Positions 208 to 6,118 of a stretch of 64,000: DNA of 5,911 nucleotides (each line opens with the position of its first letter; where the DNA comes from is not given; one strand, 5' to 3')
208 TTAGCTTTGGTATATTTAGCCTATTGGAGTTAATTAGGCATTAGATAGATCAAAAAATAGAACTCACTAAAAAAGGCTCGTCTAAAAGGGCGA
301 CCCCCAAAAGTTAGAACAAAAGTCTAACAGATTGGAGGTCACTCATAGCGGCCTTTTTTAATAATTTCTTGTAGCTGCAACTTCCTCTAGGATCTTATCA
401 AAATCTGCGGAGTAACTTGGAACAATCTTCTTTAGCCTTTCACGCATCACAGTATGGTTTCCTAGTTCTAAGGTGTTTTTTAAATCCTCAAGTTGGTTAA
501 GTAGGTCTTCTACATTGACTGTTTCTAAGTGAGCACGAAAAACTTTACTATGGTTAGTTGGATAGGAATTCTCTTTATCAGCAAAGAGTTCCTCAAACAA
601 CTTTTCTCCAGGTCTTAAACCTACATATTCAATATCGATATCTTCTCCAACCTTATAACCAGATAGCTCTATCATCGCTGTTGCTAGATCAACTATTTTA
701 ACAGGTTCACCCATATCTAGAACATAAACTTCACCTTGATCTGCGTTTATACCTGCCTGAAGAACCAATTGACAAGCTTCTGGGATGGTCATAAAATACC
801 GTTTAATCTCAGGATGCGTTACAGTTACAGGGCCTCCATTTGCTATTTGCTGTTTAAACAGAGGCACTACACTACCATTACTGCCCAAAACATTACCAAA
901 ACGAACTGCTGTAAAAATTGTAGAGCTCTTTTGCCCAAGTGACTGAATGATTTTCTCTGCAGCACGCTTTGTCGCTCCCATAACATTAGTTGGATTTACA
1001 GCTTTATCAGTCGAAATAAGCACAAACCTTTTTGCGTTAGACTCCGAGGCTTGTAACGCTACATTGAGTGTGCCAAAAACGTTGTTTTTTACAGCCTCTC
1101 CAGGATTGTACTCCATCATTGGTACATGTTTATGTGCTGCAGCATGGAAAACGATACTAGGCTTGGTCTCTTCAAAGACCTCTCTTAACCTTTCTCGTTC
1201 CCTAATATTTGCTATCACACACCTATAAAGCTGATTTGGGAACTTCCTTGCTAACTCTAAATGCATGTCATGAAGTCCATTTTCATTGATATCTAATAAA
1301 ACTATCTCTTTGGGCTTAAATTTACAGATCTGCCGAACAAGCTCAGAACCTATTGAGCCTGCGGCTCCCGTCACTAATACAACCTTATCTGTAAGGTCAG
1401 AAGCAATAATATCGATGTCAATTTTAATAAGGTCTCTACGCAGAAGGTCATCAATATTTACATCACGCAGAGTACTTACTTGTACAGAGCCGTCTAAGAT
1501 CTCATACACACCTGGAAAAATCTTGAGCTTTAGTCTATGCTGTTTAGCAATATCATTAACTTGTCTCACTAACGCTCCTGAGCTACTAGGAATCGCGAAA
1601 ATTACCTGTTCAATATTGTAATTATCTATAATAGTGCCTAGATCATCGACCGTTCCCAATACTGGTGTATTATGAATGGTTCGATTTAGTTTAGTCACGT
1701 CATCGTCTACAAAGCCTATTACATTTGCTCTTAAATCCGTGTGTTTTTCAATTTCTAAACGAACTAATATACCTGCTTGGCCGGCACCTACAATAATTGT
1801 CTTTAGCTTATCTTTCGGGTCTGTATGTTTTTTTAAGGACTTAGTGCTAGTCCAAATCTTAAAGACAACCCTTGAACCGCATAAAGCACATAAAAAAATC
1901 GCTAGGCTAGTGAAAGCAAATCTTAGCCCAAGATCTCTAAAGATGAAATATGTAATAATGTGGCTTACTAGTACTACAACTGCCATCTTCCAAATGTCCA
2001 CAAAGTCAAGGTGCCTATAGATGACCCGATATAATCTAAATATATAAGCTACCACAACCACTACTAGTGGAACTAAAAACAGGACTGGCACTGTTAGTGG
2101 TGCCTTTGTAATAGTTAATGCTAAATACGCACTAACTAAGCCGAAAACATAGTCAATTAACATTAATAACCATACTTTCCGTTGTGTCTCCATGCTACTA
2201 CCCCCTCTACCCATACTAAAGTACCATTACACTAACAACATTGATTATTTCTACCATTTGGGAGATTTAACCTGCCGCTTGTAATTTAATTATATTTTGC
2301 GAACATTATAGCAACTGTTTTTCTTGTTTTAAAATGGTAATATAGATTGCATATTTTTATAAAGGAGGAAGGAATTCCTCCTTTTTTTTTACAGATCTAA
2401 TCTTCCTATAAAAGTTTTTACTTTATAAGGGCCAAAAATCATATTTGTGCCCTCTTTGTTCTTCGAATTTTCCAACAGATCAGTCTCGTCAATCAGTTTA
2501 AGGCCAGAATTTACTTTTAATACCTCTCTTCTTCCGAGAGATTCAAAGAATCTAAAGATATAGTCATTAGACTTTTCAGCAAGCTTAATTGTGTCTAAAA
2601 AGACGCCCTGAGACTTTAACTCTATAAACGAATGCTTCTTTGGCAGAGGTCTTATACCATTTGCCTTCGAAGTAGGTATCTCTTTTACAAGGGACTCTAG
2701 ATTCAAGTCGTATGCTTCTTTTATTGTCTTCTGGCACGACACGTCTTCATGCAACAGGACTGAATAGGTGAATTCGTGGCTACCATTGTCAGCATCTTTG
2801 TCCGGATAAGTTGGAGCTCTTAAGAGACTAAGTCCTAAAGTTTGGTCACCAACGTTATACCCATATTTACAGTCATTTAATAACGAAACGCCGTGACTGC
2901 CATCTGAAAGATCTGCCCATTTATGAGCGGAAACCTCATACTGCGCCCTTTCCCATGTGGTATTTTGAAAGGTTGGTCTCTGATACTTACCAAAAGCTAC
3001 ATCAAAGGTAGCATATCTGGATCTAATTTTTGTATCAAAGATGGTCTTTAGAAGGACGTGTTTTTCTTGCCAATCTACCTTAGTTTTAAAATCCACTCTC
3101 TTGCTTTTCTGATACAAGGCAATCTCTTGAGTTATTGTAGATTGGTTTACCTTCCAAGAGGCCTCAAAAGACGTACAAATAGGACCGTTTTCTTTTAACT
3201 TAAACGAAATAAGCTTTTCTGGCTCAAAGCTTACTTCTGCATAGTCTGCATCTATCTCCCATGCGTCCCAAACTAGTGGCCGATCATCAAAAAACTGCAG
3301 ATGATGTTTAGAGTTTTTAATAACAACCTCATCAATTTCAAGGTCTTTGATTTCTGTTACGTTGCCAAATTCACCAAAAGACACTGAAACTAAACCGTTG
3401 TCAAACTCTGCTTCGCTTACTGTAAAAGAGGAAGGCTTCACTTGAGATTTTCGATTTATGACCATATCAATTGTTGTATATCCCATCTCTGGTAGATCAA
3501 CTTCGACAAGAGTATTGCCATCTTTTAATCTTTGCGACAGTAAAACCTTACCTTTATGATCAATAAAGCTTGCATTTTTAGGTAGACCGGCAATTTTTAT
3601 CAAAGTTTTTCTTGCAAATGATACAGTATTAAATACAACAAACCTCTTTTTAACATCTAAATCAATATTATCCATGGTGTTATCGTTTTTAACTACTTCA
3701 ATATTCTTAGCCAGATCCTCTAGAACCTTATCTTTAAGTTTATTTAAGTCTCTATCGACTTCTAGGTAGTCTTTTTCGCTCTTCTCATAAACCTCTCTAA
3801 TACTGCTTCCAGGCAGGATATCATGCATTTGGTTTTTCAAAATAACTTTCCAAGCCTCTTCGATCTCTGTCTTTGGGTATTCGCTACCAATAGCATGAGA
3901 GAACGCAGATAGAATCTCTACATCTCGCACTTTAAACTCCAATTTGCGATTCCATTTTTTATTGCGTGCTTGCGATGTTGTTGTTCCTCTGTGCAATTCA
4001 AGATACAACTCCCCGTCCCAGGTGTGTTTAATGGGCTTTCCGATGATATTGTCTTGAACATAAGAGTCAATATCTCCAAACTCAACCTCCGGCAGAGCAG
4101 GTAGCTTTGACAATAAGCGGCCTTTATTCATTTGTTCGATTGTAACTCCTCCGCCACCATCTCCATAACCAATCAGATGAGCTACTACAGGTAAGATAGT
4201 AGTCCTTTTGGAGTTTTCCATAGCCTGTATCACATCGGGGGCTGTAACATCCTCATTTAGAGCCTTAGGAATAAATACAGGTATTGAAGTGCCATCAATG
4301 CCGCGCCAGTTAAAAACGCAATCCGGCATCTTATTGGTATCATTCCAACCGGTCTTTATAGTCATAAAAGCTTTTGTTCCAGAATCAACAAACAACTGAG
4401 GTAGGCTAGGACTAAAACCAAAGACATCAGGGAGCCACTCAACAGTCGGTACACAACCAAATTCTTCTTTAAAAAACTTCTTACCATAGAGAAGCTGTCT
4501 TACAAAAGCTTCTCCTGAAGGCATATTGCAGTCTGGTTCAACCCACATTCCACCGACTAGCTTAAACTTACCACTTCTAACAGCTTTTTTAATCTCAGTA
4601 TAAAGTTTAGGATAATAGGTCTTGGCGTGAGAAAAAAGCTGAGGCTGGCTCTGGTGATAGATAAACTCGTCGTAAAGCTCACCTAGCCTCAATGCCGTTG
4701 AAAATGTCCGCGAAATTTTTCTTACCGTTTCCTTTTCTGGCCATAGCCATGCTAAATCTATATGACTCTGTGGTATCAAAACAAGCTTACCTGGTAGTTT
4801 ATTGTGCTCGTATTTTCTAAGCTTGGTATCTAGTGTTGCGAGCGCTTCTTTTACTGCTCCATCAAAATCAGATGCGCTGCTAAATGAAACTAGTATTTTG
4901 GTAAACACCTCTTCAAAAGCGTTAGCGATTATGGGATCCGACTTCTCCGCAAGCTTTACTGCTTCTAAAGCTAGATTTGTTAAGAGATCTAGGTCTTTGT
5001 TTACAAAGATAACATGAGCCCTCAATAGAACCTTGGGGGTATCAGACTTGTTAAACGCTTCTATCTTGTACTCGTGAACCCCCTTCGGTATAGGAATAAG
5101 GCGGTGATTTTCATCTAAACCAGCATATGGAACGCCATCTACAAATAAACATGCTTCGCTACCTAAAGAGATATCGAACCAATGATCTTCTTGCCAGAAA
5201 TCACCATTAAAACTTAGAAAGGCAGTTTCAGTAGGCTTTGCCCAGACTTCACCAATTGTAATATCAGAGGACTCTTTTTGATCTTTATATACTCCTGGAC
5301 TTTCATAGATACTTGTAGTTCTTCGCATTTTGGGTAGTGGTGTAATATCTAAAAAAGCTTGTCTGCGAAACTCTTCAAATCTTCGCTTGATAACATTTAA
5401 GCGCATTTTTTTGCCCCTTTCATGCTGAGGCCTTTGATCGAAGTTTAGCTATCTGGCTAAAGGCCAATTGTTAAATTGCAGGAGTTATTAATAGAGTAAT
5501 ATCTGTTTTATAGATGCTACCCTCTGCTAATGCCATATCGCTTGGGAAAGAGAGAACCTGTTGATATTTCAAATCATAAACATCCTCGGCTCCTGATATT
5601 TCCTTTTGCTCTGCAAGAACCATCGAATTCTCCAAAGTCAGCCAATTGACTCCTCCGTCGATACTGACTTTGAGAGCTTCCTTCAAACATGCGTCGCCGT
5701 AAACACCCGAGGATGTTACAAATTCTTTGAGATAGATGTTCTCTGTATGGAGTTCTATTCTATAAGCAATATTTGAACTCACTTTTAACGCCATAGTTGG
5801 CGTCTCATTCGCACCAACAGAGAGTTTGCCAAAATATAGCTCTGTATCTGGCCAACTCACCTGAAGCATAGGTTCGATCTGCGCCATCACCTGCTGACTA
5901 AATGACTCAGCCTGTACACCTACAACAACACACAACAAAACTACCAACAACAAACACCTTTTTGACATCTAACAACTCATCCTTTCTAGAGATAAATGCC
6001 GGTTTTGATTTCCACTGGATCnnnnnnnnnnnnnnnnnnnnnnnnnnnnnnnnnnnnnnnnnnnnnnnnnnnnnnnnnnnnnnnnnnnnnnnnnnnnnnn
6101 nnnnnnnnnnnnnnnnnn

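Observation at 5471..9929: Three-gene secreted operon resembling a chaperone / outer-membrane assembly platform / subunit module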

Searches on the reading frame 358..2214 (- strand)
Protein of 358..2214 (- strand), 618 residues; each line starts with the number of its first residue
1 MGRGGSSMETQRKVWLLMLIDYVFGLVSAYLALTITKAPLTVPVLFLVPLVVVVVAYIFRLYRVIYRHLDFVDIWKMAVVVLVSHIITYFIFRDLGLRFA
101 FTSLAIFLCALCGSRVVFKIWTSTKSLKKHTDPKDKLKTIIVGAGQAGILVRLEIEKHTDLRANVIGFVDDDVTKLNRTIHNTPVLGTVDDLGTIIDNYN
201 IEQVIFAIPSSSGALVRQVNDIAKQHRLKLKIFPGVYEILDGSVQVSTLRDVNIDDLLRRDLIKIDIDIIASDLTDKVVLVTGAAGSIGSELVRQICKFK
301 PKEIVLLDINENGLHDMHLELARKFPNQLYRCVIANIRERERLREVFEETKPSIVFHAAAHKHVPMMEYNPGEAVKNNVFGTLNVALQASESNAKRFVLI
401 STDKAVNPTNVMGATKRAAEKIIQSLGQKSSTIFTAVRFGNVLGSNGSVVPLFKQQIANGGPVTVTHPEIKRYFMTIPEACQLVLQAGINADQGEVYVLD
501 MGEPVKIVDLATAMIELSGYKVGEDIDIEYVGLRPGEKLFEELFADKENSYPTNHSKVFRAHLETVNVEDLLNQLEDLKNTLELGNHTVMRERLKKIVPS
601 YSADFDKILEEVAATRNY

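Call 24: search_protein_families(library=pfam, proteins=[window:358-2214:-], max_evalue=0.00001)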
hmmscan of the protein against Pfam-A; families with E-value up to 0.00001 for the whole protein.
window:358-2214:- (618 aa): 7 families
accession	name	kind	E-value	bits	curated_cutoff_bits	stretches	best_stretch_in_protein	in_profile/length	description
PF02719.21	Polysacc_synt_2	-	3.9e-122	407.5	20.2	1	279-561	1-291/293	Polysaccharide biosynthesis protein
PF01370.27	Epimerase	-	1.6e-23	83.8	20.9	1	279-498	1-238/240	NAD dependent epimerase/dehydratase family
PF04321.23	RmlD_sub_bind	-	1.7e-16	60.6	27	1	279-541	3-236/287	RmlD substrate binding domain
PF16363.11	GDP_Man_Dehyd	-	4.9e-16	59.5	27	1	280-510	1-258/332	GDP-mannose 4,6 dehydratase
PF01073.25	3Beta_HSD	-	2.6e-11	43.5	22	1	280-421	1-135/280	3-beta hydroxysteroid dehydrogenase/isomerase family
PF13727.12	CoA_binding_3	-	1.3e-09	38.8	25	1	79-229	26-170/175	CoA-binding domain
PF07993.18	NAD_binding_4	-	9.7e-07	28.6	20.1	0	353-409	90-143/258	Male sterility protein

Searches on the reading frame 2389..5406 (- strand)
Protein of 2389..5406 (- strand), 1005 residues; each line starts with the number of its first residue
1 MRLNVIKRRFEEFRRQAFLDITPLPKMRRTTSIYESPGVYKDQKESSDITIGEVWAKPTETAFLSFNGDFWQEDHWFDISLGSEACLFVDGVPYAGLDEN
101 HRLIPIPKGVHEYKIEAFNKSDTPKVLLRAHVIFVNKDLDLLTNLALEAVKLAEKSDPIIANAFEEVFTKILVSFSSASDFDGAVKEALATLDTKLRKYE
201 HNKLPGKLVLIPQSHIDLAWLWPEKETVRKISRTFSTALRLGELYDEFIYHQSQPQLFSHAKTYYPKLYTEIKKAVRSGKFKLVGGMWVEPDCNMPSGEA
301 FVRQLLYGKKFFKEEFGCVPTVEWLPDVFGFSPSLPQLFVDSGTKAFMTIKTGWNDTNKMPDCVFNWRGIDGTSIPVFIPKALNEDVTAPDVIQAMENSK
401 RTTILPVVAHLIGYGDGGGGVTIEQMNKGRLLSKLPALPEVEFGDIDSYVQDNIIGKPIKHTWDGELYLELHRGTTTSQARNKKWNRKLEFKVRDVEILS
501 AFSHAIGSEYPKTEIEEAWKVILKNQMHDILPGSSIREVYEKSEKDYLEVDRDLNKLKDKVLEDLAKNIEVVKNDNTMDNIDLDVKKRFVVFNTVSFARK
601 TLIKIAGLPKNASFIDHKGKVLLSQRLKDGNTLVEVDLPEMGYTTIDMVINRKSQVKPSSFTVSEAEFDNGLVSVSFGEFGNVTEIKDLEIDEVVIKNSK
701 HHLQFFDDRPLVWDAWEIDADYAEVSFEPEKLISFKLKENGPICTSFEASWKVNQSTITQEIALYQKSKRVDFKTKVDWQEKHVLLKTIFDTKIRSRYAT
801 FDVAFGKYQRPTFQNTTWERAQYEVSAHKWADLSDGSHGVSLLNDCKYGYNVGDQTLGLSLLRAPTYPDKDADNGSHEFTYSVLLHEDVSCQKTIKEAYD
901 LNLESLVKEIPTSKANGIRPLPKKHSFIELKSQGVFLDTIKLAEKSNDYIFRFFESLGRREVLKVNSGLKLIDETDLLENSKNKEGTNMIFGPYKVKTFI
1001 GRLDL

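Call 24: search_protein_families(library=pfam, proteins=[window:2389-5406:-], max_evalue=0.00001)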
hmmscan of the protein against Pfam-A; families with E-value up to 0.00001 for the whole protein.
window:2389-5406:- (1005 aa): 4 families
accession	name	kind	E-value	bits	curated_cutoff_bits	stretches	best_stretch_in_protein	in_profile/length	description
PF01074.27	Glyco_hydro_38N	-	2.3e-70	237.5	25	1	208-452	2-254/270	Glycosyl hydrolases family 38 N-terminal domain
PF07748.19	Glyco_hydro_38C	-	9.4e-57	193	25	1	669-870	2-205/206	Glycosyl hydrolases family 38 C-terminal domain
PF09261.16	Alpha-mann_mid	-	5.6e-26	90.9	31.1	1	470-565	1-96/96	Alpha mannosidase middle domain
PF17677.7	Glyco_hydro38C2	-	3.3e-11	43.6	22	1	935-999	2-72/72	Glycosyl hydrolases family 38 C-terminal beta sandwich domain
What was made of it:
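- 2389..5406 (-): GH38 alpha-mannosidase with no signal peptide, co-transcribed downstream of C. Pfam Glyco_hydro_38N/C hits at E=2e-70 (call 24).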

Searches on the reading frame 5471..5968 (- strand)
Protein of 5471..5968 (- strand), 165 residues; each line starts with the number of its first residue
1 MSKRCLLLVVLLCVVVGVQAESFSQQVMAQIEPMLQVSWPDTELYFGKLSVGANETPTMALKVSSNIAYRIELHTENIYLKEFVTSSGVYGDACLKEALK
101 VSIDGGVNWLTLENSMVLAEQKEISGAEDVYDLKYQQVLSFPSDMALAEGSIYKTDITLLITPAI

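Call 3: search_protein_families(library=pfam, proteins=[window:5471-5968:-], max_evalue=1)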
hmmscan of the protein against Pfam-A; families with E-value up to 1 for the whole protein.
window:5471-5968:- (165 aa): 0 families

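Call 4: search_protein_families(library=ncbifam, proteins=[window:5471-5968:-], max_evalue=1)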
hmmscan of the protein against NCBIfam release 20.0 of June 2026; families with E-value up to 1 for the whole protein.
window:5471-5968:- (165 aa): 0 families

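Call 61: search_solved_structures(query=A3, max_evalue=10, show_alignments=2)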
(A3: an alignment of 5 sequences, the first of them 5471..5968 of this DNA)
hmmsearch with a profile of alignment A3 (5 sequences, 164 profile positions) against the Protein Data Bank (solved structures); distinct sequences matched with E-value up to 10: 2.
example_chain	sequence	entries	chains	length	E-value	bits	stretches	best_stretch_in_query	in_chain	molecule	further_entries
5lp0_A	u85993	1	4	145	1.2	12.6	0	86-139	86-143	Epsin 1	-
2lt3_A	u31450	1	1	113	1.3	12.5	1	77-150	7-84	Transcriptional regulator, CarD family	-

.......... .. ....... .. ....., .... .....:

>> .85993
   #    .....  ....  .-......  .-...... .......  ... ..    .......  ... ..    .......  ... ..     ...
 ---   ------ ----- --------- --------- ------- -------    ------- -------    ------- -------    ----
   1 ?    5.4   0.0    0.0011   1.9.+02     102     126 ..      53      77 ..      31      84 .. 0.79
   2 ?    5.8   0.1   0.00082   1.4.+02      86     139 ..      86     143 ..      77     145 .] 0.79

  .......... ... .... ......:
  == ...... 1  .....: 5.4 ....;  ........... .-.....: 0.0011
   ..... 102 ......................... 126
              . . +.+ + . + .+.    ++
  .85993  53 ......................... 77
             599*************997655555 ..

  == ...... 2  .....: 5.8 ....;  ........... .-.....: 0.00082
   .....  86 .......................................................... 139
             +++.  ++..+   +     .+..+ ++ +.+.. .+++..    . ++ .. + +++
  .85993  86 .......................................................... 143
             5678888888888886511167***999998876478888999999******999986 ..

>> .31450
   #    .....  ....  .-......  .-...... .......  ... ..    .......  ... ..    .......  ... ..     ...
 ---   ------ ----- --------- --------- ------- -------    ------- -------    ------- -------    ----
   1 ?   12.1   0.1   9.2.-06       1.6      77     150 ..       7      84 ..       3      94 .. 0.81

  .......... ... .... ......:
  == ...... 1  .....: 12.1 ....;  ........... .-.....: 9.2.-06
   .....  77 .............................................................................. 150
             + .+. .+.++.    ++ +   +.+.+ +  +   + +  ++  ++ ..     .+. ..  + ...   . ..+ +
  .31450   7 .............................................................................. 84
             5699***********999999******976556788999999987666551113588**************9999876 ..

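Call 76: search_protein_families(library=pfam, alignment_id=A3, max_evalue=10)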
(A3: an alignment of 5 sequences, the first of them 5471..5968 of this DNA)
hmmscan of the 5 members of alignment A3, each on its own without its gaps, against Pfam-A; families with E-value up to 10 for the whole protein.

A. member 1, window:5471-5968:- (165 aa): 0 families

B. families by the number of members that match (of 5 scanned): 1 family
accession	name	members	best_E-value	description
PF15902.12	Sortilin-Vps10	1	0.095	Sortilin, neurotensin receptor 3,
